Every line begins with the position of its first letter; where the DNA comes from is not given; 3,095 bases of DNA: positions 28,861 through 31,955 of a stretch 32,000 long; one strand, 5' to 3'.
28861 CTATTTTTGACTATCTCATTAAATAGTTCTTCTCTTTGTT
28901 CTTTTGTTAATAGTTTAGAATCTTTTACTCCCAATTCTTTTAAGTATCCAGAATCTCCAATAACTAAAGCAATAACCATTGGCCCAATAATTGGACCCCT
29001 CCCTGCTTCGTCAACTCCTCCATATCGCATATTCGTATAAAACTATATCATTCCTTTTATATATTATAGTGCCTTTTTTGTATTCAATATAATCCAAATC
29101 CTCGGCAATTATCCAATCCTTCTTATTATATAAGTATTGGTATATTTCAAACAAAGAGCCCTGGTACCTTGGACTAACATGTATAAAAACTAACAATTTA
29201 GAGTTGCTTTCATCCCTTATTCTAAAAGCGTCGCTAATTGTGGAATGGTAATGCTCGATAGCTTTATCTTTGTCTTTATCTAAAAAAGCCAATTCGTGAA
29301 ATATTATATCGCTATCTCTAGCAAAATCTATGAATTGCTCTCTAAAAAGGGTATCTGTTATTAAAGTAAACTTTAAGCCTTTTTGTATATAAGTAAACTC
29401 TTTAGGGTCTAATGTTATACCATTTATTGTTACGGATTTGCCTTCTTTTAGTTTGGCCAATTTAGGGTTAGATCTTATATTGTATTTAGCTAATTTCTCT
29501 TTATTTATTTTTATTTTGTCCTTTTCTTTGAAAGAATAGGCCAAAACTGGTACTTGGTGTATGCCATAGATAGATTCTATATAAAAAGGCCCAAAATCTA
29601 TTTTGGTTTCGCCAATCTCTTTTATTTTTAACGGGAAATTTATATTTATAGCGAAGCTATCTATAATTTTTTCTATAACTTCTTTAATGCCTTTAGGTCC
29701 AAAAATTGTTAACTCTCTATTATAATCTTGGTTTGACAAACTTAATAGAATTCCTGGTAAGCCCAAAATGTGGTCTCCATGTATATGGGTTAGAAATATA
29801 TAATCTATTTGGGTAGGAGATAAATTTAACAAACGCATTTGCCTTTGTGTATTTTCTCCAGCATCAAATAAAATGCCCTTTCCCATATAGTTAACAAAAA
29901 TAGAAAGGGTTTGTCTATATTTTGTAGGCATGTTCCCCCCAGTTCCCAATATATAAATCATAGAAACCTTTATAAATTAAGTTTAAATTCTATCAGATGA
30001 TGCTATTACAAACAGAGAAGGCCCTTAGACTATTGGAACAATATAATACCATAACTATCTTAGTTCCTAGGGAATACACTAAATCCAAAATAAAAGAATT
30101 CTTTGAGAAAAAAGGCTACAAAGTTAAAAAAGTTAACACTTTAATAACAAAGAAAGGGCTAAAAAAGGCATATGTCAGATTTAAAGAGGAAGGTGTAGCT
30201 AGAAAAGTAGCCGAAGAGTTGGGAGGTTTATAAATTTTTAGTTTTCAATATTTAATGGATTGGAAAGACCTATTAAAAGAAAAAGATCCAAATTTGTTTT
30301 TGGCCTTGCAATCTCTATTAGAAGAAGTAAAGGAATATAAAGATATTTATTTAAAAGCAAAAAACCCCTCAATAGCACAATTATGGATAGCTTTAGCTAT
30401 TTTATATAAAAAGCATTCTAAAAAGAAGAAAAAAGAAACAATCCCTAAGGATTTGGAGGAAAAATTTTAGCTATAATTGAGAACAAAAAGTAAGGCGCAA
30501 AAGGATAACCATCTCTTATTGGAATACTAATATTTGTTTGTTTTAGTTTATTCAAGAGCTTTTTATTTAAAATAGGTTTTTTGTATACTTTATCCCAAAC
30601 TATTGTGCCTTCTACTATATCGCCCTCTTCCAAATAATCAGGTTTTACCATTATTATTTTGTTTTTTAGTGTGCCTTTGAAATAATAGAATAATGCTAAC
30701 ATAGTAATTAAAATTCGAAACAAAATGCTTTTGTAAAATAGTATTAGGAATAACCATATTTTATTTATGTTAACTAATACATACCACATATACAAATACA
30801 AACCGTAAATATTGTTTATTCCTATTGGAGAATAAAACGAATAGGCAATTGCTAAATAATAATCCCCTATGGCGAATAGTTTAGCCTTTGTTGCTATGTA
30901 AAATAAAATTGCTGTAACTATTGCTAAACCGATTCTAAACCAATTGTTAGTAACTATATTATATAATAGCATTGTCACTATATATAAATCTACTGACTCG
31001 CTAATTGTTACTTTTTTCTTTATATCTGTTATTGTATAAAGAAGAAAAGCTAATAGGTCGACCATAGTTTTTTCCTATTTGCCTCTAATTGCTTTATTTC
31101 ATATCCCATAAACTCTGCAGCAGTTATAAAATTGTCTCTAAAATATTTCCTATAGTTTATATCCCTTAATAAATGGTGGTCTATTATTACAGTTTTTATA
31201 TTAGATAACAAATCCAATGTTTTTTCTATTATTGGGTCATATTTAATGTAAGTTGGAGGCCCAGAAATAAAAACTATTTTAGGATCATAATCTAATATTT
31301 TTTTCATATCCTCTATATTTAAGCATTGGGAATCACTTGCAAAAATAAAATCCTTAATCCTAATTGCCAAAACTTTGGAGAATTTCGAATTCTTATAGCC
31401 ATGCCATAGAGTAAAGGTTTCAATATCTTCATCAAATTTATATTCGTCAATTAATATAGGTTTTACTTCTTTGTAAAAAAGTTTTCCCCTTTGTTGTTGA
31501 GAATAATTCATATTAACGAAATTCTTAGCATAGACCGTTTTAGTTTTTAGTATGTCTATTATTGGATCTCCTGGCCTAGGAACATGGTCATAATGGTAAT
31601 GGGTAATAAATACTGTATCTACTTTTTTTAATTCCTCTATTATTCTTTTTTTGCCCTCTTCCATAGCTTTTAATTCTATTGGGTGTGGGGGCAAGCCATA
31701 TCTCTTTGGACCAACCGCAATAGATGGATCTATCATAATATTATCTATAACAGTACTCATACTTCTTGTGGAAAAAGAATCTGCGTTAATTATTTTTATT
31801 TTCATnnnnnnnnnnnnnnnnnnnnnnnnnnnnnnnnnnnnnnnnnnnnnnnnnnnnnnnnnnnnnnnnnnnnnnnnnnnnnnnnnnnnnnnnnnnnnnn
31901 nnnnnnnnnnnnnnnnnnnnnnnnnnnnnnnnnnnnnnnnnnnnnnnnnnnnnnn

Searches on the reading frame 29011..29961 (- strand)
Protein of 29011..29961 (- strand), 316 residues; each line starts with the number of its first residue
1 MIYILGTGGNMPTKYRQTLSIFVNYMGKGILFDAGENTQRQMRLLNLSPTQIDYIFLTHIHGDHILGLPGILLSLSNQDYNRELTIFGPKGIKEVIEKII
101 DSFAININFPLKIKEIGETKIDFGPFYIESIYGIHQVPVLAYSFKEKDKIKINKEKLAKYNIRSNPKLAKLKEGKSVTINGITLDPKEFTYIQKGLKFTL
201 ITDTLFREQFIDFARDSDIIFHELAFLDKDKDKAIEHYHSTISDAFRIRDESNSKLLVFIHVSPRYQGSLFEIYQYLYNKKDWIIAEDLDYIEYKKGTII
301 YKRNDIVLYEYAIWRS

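Call 32: search_protein_families(library=pfam, proteins=[window:29011-29961:-])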
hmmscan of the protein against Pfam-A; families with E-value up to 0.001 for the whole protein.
window:29011-29961:- (316 aa): 3 families
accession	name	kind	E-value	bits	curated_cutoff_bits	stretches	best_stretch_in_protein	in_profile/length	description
PF12706.13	Lactamase_B_2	-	2.5e-14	53.8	27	1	30-261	3-199/200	Beta-lactamase superfamily domain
PF00753.33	Lactamase_B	-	2.4e-12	47.7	22.7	1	16-78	4-70/196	Metallo-beta-lactamase superfamily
PF23023.1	Anti-Pycsar_Apyc1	-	1.8e-05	24.8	50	1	2-89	5-90/250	Anti-Pycsar protein Apyc1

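Call 33: search_protein_families(library=ncbifam, proteins=[window:29011-29961:-])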
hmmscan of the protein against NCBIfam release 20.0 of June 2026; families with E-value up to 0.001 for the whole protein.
window:29011-29961:- (316 aa): 16 families
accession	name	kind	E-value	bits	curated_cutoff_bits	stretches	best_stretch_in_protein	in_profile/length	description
TIGR02651.1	RNase_Z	equivalog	2.1e-99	332.4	292.95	1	2-293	2-301/302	ribonuclease Z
NF000801.0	PRK00055.1-3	equivalog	1.8e-76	257.1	252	1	2-288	4-297/307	ribonuclease Z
NF000800.0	PRK00055.1-1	equivalog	4.8e-45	153.9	398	1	3-268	4-277/305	ribonuclease Z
NF000804.0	PRK00055.2-1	equivalog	3.3e-44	151.2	402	1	2-269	6-274/306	ribonuclease Z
NF000805.0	PRK00055.2-3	equivalog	8.3e-44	150.1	416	1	4-293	8-299/307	ribonuclease Z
TIGR02649.1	true_RNase_BN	exception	3.8e-34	118.1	563.7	1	4-267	4-275/304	ribonuclease BN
NF002558.0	PRK02126.1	subfamily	3.8e-30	105.1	315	2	126-276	153-327/345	ribonuclease Z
NF041257.1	GntH_guanitoxin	equivalog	1.3e-14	53.9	333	1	2-94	15-111/374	guanitoxin biosynthesis MBL fold metallo-hydrolase GntH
NF000806.0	PRK00055.2-4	equivalog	1.1e-11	44.5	363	1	2-109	4-114/280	ribonuclease Z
TIGR02650.1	RNase_Z_T_toga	equivalog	1.5e-10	40.7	507.05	1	19-100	10-92/277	ribonuclease Z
NF041851.1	cyc_nuc_deg_phdiest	equivalog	1e-09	38.2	400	1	194-265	154-224/253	cyclic nucleotide-degrading phosphodiesterase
NF038231.1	MBL_Geo_Pelo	equivalog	3.9e-06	26.6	360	1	12-103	28-112/250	GPMC system MBL fold metallohydrolase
TIGR03307.1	PhnP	equivalog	4.6e-05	22.9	272.25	1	12-69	31-84/249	phosphonate metabolism protein PhnP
NF002553.0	PRK02113.1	equivalog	6.7e-05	22.4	386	1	14-100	31-111/252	MBL fold metallo-hydrolase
NF047979.1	lactonase_AidB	equivalog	7.2e-05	22.2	360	1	40-68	82-110/271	AidB family quorum-quenching N-acyl homoserine lactonase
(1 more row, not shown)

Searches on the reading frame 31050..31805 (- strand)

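Call 32: search_protein_families(library=pfam, proteins=[window:31050-31805:-])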
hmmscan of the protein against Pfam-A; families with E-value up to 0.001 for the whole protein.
window:31050-31805:- (251 aa): 2 families
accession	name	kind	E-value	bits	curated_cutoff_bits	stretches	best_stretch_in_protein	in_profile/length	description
PF00753.33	Lactamase_B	-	6.9e-06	26.6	22.7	1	21-75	16-57/196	Metallo-beta-lactamase superfamily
PF12706.13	Lactamase_B_2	-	2e-05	24.7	27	1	22-160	2-144/200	Beta-lactamase superfamily domain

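Call 33: search_protein_families(library=ncbifam, proteins=[window:31050-31805:-])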
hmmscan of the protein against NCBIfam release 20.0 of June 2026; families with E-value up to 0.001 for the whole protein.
window:31050-31805:- (251 aa): 4 families
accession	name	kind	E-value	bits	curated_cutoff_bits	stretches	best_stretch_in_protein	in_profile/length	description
NF003288.0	PRK04286.1-2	equivalog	2.2e-36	125.5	409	1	1-249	1-279/303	hypothetical protein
NF003290.0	PRK04286.1-6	equivalog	6.2e-34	117.2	526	1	1-248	1-285/307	hypothetical protein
NF003287.0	PRK04286.1-1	equivalog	6.6e-30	104.5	286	1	1-248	1-286/308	hypothetical protein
NF003289.0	PRK04286.1-3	equivalog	2.1e-28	99.6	526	1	1-247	1-281/292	hypothetical protein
